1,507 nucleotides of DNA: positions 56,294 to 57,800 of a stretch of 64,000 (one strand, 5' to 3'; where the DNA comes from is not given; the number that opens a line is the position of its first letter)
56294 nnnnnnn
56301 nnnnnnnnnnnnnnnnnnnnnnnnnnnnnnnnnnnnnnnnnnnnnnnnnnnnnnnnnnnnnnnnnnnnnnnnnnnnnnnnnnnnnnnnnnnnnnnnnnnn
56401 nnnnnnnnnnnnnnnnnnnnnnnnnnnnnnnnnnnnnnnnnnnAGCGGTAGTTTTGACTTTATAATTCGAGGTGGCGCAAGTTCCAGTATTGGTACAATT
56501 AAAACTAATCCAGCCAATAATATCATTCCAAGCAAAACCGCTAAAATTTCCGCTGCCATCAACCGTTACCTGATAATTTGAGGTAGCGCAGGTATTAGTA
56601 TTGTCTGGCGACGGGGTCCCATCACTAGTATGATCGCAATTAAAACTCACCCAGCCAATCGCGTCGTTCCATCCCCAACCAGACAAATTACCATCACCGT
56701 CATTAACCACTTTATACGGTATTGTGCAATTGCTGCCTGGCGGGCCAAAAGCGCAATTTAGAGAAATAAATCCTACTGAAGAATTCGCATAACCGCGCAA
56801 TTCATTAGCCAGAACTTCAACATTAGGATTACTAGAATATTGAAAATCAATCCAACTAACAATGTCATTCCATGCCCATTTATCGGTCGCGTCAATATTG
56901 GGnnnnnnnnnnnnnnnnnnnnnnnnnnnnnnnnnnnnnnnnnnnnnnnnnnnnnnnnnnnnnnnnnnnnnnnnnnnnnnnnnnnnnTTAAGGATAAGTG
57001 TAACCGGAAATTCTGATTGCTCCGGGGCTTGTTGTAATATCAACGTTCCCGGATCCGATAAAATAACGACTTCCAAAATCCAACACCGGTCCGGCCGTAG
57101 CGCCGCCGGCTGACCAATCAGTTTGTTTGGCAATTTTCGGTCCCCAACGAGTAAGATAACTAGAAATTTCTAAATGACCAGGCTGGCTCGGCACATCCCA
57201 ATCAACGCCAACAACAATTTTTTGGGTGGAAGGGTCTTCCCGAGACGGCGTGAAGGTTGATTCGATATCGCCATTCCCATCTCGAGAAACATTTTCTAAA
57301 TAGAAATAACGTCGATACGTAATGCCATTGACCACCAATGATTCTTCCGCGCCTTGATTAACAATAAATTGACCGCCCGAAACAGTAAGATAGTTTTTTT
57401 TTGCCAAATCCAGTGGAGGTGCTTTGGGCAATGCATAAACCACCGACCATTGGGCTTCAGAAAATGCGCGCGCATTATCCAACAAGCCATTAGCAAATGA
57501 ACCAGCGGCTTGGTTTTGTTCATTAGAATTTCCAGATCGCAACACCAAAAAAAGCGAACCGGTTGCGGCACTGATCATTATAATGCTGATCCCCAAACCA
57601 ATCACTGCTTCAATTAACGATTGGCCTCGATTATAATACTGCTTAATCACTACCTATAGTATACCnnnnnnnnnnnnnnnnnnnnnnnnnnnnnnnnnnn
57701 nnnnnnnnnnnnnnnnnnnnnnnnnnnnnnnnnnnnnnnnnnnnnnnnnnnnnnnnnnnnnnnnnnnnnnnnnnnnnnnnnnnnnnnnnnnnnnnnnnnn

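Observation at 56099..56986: Pilus-operon protein with three WND-IGW-SFNC repeats (possible tip adhesin)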

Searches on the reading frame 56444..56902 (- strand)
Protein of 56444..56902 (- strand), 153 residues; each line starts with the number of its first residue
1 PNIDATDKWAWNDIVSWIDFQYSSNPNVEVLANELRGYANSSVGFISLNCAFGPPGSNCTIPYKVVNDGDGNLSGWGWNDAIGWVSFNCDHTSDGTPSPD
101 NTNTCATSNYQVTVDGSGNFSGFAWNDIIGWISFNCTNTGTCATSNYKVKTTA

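Call 51: search_protein_representatives(alignment_id=A2)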
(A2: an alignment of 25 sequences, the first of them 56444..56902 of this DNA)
Query: 25 sequences, 142 profile positions. Proteins with E-value up to 0.001 (for the whole library): 7530; up to 1e-10: 3750; up to 1e-30: 256. The best 150 are listed.
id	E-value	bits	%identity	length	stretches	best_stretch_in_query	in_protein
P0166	1.1e-100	349.5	-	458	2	1-142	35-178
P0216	9.0e-93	323.9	-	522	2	7-139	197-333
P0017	1.5e-87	307.0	-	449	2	1-138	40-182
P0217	4.8e-65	234.0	-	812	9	67-125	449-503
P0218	1.9e-57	209.3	-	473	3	1-138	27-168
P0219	6.3e-56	204.4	-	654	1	1-142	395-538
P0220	3.0e-55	202.2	-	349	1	3-142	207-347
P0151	6.5e-55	201.2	-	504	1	2-142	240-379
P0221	2.1e-54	199.5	-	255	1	1-142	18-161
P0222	4.0e-53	195.3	-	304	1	1-142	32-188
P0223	8.8e-53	194.2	-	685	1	1-142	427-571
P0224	1.7e-52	193.3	-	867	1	1-142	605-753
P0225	1.0e-51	190.7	-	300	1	1-142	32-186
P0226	1.7e-51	190.0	-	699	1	1-142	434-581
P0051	1.9e-51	189.9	-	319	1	2-142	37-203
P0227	2.9e-51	189.3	-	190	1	1-142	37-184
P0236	4.7e-49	182.2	-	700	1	3-139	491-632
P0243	2.8e-48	179.6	-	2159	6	65-125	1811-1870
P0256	3.6e-46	172.8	-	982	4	60-140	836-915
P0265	3.1e-45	169.8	-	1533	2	45-142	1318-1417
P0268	7.3e-45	168.6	-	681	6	73-138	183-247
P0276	3.6e-44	166.3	-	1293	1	2-140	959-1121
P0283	1.8e-43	164.1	-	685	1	3-141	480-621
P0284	1.8e-43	164.0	-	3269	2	5-127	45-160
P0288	4.1e-43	162.9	-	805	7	41-132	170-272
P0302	1.1e-41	158.2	-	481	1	7-139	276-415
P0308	2.8e-41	156.9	-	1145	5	63-133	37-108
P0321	3.0e-40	153.6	-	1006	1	5-142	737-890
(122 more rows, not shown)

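Call 52: search_protein_families(library=pfam, proteins=[P0217, P0243, P0265, P0276, P0308, P0288, P0224, P0321], max_evalue=0.001)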
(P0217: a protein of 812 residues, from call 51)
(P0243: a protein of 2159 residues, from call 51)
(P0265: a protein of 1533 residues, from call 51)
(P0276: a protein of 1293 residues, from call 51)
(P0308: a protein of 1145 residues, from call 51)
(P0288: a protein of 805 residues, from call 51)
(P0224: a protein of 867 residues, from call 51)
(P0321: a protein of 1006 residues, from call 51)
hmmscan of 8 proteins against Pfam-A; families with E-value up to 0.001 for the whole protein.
P0217 (812 aa): 3 families
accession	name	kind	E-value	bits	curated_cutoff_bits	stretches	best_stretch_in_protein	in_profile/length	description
PF18911.6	PKD_4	-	2.3e-08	34.4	27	1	739-794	30-80/85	PKD domain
PF25788.1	Ig_Rha78A_N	-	1.5e-06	28.8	27.4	1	610-687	17-94/105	Rha78A-like, N-terminal immunoglobulin domain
PF00801.26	PKD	-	0.00083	19.8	23.5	1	721-788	15-70/80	PKD domain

P0243 (2159 aa): 2 families
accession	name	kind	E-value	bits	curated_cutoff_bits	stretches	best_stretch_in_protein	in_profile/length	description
PF07603.17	Lcl_C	-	7.5e-08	33.1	34.9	1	2061-2156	12-117/117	Lcl C-terminal domain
PF07495.19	Y_Y_Y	-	0.00046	20.5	26.6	0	1161-1180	36-55/65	Y_Y_Y domain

P0265 (1533 aa): 3 families
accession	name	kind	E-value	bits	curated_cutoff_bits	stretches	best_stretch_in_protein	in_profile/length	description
PF13385.13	Laminin_G_3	-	1.6e-39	135.9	27.6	3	1141-1304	1-151/151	Concanavalin A-like lectin/glucanases superfamily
PF10102.14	DUF2341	-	4.1e-17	62.8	23.4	3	671-735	2-64/84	Domain of unknown function (DUF2341)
PF02210.31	Laminin_G_2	-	7.6e-10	39.8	22.9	1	1214-1265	37-87/126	Laminin G domain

P0276 (1293 aa): 0 families

P0308 (1145 aa): 4 families
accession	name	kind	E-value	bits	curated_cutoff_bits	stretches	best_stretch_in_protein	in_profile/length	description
PF13385.13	Laminin_G_3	-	2.1e-37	129.1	27.6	2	476-636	1-150/151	Concanavalin A-like lectin/glucanases superfamily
PF02973.23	Sialidase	-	3.1e-06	27.3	26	1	550-638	93-183/189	Sialidase, N-terminal domain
PF00354.24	Pentaxin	-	0.00016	21.9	25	0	524-657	48-180/194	Pentaxin family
PF25788.1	Ig_Rha78A_N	-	0.00026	21.6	27.4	0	907-1005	18-94/105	Rha78A-like, N-terminal immunoglobulin domain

P0288 (805 aa): 0 families

P0224 (867 aa): 3 families
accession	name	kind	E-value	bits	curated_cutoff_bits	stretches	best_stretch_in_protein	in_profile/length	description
PF01833.30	TIG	-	4.1e-27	94.4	20.9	3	515-584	1-72/84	IPT/TIG domain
PF10102.14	DUF2341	-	5.6e-21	75.2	23.4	1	100-179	1-83/84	Domain of unknown function (DUF2341)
PF20144.5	TIG_SUH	-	1.1e-05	25.9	24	0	531-572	16-57/94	TIG domain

P0321 (1006 aa): 0 families

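Call 56: search_protein_families(library=ncbifam, proteins=[P0217, P0288, P0243, P0227], max_evalue=0.1)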
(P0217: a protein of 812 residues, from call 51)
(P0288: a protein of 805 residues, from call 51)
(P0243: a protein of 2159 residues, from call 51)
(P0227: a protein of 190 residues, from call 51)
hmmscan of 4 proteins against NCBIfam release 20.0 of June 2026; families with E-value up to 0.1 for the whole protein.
P0217 (812 aa): 0 families

P0288 (805 aa): 0 families

P0243 (2159 aa): 2 families
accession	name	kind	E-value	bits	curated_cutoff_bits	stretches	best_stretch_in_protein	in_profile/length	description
NF047446.1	barrel_OmpL47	domain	3e-20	72.4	40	2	1215-1268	7-56/68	OmpL47-type beta-barrel domain-containing protein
NF046116.1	adhesin_Lcl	equivalog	5.3e-08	31.8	500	1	2091-2158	364-431/431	collagen-like adhesin Lcl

P0227 (190 aa): 3 families
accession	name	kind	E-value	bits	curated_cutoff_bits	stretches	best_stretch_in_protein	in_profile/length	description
NF045846.1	MSC0882_dom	subfamily_domain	0.007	15.6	60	1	1-30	9-39/244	MSC_0882 family membrane protein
NF045978.1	ComEA_MAG0490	equivalog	0.013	15.3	98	1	5-65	3-60/162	MAG0490 family ComEA-like DNA-binding protein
NF053815.1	teico_TcaA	equivalog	0.022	13.6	550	1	4-34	55-85/463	membrane-associated protein TcaA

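Call 57: list_cluster_members(proteins=[P0217, P0243, P0284, P0288, P0265, P0308, P0268, P0256])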
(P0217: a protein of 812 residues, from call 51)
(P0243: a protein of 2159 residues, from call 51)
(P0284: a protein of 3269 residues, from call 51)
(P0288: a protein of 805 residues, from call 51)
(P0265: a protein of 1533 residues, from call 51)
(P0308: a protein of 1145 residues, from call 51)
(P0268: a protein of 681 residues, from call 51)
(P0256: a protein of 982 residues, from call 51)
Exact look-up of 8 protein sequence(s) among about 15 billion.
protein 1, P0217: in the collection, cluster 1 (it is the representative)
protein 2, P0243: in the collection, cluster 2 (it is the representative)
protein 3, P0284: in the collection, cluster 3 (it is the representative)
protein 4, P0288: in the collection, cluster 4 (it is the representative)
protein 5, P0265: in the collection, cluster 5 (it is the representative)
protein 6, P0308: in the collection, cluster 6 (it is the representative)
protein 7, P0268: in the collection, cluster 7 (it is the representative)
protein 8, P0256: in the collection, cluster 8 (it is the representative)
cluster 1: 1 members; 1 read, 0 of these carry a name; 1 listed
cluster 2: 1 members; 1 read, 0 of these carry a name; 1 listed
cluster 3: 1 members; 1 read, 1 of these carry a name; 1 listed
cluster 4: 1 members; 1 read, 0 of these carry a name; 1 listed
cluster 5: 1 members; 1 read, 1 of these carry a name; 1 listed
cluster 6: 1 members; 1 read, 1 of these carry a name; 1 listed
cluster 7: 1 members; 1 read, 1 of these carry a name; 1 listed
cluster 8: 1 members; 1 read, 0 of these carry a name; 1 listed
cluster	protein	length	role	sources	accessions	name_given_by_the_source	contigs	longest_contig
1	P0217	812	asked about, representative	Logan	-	-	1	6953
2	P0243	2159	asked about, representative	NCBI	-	-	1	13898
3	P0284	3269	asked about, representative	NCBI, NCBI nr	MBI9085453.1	MAG: DUF1566 domain-containing protein [Desulfobacterales bacterium] | DUF1566 domain-containing protein [Desulfobacterales bacterium]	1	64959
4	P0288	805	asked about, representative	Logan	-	-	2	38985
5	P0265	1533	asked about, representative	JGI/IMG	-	hypothetical protein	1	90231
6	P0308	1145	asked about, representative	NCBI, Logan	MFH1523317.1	MAG: LamG domain-containing protein [Patescibacteria group bacterium]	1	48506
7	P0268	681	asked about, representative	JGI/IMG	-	hypothetical protein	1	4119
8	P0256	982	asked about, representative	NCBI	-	-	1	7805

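Call 73: search_protein_families(library=pfam, proteins=[P0236, P0283, P0302], max_evalue=1)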
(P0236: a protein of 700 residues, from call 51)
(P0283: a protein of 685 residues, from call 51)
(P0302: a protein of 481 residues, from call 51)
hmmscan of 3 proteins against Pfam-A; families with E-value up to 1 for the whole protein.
P0236 (700 aa): 2 families
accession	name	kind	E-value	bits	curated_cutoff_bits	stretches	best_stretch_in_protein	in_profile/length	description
PF13385.13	Laminin_G_3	-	5.8e-24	85.4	27.6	1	165-314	1-151/151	Concanavalin A-like lectin/glucanases superfamily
PF02973.23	Sialidase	-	0.0063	16.5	26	1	232-315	93-183/189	Sialidase, N-terminal domain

P0283 (685 aa): 2 families
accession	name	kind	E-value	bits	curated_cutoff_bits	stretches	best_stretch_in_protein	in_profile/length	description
PF13385.13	Laminin_G_3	-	2.8e-25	89.7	27.6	1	167-319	1-150/151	Concanavalin A-like lectin/glucanases superfamily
PF07963.17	N_methyl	-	0.019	14.9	21.2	1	24-41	9-26/27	Prokaryotic N-terminal methylation motif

P0302 (481 aa): 1 family
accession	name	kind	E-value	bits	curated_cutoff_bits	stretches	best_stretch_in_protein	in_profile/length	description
PF07963.17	N_methyl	-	0.0019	18.1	21.2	1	21-42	4-25/27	Prokaryotic N-terminal methylation motif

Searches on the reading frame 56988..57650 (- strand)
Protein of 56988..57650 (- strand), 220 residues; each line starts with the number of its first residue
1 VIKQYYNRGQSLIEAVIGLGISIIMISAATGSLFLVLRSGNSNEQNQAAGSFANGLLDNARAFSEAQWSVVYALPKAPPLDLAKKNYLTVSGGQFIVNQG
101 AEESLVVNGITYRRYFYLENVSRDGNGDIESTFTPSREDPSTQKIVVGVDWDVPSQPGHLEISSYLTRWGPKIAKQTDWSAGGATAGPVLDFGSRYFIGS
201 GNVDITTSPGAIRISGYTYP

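Call 7: search_protein_families(library=pfam, proteins=[window:56988-57650:-], max_evalue=1)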
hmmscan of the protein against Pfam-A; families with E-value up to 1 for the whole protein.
window:56988-57650:- (220 aa): 2 families
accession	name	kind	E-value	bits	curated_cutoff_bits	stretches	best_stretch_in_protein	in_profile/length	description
PF17870.6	Insulin_TMD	-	0.027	15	33.4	1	9-38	11-40/47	Insulin receptor trans-membrane segment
PF07963.17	N_methyl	-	0.039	14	21.2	1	7-29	4-26/27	Prokaryotic N-terminal methylation motif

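Call 8: search_protein_families(library=ncbifam, proteins=[window:56988-57650:-], max_evalue=1)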
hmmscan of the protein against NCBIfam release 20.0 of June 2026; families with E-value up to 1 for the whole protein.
window:56988-57650:- (220 aa): 0 families

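Call 49: search_solved_structures(query=window:56988-57650:-, max_evalue=10)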
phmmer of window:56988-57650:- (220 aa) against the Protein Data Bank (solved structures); distinct sequences matched with E-value up to 10: 1.
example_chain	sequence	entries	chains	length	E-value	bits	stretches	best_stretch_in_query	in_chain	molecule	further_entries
6mol_A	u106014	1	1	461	0.12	15.5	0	125-173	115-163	Monoextended DARPin R12 (M_R12)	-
